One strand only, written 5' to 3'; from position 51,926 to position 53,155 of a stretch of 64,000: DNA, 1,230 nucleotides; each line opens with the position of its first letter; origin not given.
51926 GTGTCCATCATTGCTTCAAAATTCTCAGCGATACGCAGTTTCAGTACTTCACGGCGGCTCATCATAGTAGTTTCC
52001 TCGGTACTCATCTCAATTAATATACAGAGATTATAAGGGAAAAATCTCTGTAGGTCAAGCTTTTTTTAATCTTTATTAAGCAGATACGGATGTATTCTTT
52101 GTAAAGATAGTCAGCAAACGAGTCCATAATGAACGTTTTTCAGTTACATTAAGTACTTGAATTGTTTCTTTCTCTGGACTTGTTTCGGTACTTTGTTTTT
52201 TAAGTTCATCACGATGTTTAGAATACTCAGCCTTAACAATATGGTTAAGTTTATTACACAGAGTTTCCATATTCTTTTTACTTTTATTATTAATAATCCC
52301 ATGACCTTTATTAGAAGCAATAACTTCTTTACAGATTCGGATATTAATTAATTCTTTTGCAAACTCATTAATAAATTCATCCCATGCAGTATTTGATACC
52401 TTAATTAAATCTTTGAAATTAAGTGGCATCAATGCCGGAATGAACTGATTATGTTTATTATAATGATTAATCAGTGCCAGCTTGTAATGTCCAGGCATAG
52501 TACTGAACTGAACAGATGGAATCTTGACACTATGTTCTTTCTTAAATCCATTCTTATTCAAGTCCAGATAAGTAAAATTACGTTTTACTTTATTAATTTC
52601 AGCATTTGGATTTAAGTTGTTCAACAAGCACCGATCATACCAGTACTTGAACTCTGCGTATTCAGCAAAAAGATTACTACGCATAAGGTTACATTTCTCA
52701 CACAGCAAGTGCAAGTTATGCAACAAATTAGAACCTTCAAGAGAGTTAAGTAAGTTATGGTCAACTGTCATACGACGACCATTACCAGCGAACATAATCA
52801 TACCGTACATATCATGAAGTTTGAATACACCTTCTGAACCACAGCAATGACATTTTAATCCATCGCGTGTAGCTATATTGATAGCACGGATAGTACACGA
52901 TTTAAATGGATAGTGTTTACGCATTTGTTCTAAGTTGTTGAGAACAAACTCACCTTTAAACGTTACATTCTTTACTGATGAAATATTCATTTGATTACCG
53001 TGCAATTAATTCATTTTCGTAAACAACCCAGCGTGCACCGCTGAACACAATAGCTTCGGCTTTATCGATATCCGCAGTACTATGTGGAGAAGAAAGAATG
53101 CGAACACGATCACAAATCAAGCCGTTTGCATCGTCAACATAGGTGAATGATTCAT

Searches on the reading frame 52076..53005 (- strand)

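Call 8: search_protein_families(library=phrogs, proteins=[window:52076-53005:-])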
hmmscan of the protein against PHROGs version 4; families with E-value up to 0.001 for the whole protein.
window:52076-53005:- (309 aa): 11 families
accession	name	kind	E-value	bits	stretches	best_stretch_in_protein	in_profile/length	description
phrog_25420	-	DNA, RNA and nucleotide metabolism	9.8e-71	239.6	1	6-301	1-299/305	HNH endonuclease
phrog_35175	-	DNA, RNA and nucleotide metabolism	7.4e-19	69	1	34-126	29-130/262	HNH endonuclease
phrog_25983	-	DNA, RNA and nucleotide metabolism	9.9e-16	59.3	1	51-162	9-122/171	HNH endonuclease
phrog_16726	-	DNA, RNA and nucleotide metabolism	1.7e-07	32.2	1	43-118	87-149/308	HNH endonuclease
phrog_6050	-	DNA, RNA and nucleotide metabolism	5.7e-06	26.4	1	42-113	304-361/402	HNH endonuclease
phrog_8660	-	DNA, RNA and nucleotide metabolism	8.7e-06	27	1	38-111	113-178/196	HNH endonuclease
phrog_23285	-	DNA, RNA and nucleotide metabolism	1.3e-05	25.9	1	71-141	83-155/203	HNH endonuclease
phrog_5718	-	DNA, RNA and nucleotide metabolism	1.6e-05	25.1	1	26-152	104-215/394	HNH endonuclease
phrog_1271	-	DNA, RNA and nucleotide metabolism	9.9e-05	22.9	1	40-111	257-317/361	HNH endonuclease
phrog_338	-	DNA, RNA and nucleotide metabolism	0.00034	21.1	0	40-111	200-261/340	HNH endonuclease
phrog_2214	-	DNA, RNA and nucleotide metabolism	0.00054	20.2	1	43-112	187-239/429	HNH endonuclease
